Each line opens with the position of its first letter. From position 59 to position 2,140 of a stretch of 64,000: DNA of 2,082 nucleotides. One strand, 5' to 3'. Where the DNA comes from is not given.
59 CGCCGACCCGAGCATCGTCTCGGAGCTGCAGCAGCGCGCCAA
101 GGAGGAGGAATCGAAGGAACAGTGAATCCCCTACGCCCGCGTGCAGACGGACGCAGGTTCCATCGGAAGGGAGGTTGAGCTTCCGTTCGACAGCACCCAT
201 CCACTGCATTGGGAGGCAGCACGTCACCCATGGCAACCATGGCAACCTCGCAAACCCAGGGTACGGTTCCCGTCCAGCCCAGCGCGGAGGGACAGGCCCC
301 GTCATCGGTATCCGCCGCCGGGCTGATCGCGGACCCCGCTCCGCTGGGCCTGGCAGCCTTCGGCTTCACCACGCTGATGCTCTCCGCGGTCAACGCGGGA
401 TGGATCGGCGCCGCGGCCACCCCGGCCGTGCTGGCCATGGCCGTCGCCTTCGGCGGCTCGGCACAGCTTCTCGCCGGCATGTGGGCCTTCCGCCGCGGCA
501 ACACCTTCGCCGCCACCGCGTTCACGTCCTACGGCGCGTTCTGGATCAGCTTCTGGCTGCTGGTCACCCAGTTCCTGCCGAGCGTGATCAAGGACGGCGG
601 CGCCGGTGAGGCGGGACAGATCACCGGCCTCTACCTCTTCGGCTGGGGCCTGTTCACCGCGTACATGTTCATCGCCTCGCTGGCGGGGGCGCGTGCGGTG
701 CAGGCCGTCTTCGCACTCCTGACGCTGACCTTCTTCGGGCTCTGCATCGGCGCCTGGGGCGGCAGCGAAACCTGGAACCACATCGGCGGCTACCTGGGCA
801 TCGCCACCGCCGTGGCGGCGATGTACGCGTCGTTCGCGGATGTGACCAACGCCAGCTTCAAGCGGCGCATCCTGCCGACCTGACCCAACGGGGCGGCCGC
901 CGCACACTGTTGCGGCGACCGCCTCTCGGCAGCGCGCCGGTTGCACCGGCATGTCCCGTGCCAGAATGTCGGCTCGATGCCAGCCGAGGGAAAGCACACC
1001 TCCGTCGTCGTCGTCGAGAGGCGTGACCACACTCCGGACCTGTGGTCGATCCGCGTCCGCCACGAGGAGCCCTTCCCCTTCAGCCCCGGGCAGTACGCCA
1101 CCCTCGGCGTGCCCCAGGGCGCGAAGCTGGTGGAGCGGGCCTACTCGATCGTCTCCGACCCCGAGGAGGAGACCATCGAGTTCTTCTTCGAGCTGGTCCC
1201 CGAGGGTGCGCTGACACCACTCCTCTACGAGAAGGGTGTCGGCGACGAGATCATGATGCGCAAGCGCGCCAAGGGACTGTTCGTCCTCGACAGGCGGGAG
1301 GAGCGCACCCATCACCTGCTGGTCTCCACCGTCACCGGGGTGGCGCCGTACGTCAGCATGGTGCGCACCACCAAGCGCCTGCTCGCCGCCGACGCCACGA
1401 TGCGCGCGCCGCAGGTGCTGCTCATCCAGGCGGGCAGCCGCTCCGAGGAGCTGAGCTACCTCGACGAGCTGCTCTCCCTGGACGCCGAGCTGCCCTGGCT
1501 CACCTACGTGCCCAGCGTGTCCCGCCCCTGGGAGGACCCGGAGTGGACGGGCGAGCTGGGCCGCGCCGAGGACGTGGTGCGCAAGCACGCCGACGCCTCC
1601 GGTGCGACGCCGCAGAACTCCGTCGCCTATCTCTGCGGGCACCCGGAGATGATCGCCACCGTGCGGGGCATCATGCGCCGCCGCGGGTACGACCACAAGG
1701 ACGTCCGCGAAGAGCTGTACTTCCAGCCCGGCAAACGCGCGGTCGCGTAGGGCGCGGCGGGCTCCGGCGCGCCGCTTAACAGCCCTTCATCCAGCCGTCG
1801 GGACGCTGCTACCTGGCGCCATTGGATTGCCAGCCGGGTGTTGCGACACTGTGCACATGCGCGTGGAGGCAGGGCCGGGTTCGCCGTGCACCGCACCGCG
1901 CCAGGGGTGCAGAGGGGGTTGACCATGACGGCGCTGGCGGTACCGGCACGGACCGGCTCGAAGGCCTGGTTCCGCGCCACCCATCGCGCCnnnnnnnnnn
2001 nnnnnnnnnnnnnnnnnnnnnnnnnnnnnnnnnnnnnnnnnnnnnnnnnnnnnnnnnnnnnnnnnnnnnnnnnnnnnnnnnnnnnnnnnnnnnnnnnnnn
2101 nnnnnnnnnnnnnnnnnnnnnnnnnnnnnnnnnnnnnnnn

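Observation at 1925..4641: Translationally coupled YcaO–TfuA pair (candidate peptide/protein backbone thioamidation module) with no adjacent precursor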

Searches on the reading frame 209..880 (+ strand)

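Call 3: search_protein_families(library=pfam, proteins=[window:209-880:+], max_evalue=0.01)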
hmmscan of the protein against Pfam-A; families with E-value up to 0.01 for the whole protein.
window:209-880:+ (224 aa): 1 family
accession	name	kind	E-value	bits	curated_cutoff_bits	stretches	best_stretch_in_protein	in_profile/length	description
PF01184.24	Gpr1_Fun34_YaaH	-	2.8e-43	148.4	25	1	40-215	17-193/207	GPR1/FUN34/yaaH family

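Call 4: search_protein_families(library=ncbifam, proteins=[window:209-880:+], max_evalue=0.01)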
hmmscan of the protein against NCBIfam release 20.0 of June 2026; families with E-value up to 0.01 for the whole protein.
window:209-880:+ (224 aa): 2 families
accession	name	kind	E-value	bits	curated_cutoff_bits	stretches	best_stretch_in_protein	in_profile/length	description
NF038013.1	AceTr_1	equivalog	4.3e-47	160.5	50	1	42-223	1-176/176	acetate uptake transporter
NF007941.0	PRK10659.1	equivalog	2.2e-40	138.6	297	1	40-223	6-183/188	acetate uptake transporter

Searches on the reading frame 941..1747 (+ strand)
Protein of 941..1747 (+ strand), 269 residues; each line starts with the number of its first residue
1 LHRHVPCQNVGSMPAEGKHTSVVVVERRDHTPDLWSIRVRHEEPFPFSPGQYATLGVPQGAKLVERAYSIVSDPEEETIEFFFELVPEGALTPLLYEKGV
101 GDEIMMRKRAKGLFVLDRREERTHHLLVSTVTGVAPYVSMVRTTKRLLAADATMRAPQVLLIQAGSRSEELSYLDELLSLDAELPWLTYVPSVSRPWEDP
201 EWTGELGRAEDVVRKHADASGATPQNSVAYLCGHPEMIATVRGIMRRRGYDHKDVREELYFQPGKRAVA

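Call 3: search_protein_families(library=pfam, proteins=[window:941-1747:+], max_evalue=0.01)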
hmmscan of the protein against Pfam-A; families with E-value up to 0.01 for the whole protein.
window:941-1747:+ (269 aa): 2 families
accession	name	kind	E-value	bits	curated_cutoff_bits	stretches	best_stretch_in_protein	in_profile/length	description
PF00175.26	NAD_binding_1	-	2.9e-11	44.4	22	1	127-242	1-108/109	Oxidoreductase NAD-binding domain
PF00970.30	FAD_binding_6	-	0.00072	20.3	21.1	1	35-107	17-91/99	Oxidoreductase FAD-binding domain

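Call 4: search_protein_families(library=ncbifam, proteins=[window:941-1747:+], max_evalue=0.01)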
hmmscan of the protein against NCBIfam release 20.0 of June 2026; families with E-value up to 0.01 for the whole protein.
window:941-1747:+ (269 aa): 15 families
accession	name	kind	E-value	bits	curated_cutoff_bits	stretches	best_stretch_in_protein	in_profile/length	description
NF045803.1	MethMoxFADbindMmoC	equivalog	2.6e-27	95.5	500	1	43-258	136-338/343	aromatic/alkene monooxygenase hydroxylase FAD-binding subunit MmoC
NF008178.0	PRK10926.1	equivalog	2e-26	92.7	390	1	24-263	9-239/248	ferredoxin--NADP(+) reductase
NF040810.1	BenC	equivalog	1.8e-22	80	430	1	20-254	107-324/333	benzoate 1,2-dioxygenase electron transfer component BenC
NF008822.0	PRK11872.1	equivalog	2.2e-18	66.4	402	1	21-261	110-336/341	anthranilate 1,2-dioxygenase electron transfer component AntC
TIGR02160.1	PA_CoA_Oxy5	hypoth_equivalog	3.8e-13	49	420.8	1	42-264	28-248/352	1,2-phenylacetyl-CoA epoxidase subunit PaaE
NF007964.0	PRK10684.1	equivalog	7.5e-12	44.8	383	1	23-144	13-133/333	NADH oxidoreductase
NF009805.0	PRK13289.1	equivalog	7.8e-11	41.5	432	1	45-260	183-392/399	NO-inducible flavohemoprotein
NF005963.0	PRK08051.1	equivalog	1.7e-10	40.6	230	1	28-249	12-219/233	NAD(P)H-flavin reductase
NF040835.1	sulfhyd_HydG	equivalog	1.2e-09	37.8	650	1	43-254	46-242/292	NADPH-dependent hydrogenase/sulfhydrogenase 1 subunit gamma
NF006220.0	PRK08345.1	subfamily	1.5e-08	34.2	395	1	22-253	15-244/294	cytochrome-c3 hydrogenase subunit gamma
NF058606.1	GlBtMonoRdsGbcB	equivalog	6e-07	28.7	500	1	16-260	11-247/362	glycine betaine monooxygenase reductase subunit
TIGR01941.1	nqrF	equivalog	7.6e-07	28.4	295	1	65-253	206-396/405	NADH:ubiquinone reductase (Na(+)-transporting) subunit F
NF004317.0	PRK05713.1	equivalog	1.5e-06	27.7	338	1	18-146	92-216/312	iron-sulfur-binding ferredoxin reductase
NF000797.0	PRK00054.1-2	equivalog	0.0003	20.1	270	1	21-143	16-137/267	dihydroorotate dehydrogenase electron transfer subunit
TIGR03224.1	benzo_boxA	equivalog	0.0036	16.3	459.2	1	120-259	265-400/411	benzoyl-CoA 2,3-epoxidase subunit BoxA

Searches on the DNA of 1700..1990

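Call 40: search_rna_families(source=window, start=1700, end=1990, threshold=evalue, max_evalue=10)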
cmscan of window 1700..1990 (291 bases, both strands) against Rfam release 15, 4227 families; matches with E-value up to 10: 3.
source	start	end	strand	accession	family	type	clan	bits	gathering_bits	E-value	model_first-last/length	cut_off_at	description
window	1918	1953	-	RF01059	mir-598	Gene; miRNA;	-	14.8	69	2.5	1-80/80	no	mir-598 microRNA precursor family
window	1914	1969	-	RF00306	snoZ178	Gene; snRNA; snoRNA; CD-box;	-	11.9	100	8.4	20-75/152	no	Small nucleolar RNA Z178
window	1710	1802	-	RF02463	Ms_AS-1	Gene; sRNA;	-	11.7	37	7.1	1-98/98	no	Mycobacterium sRNA Ms_AS-1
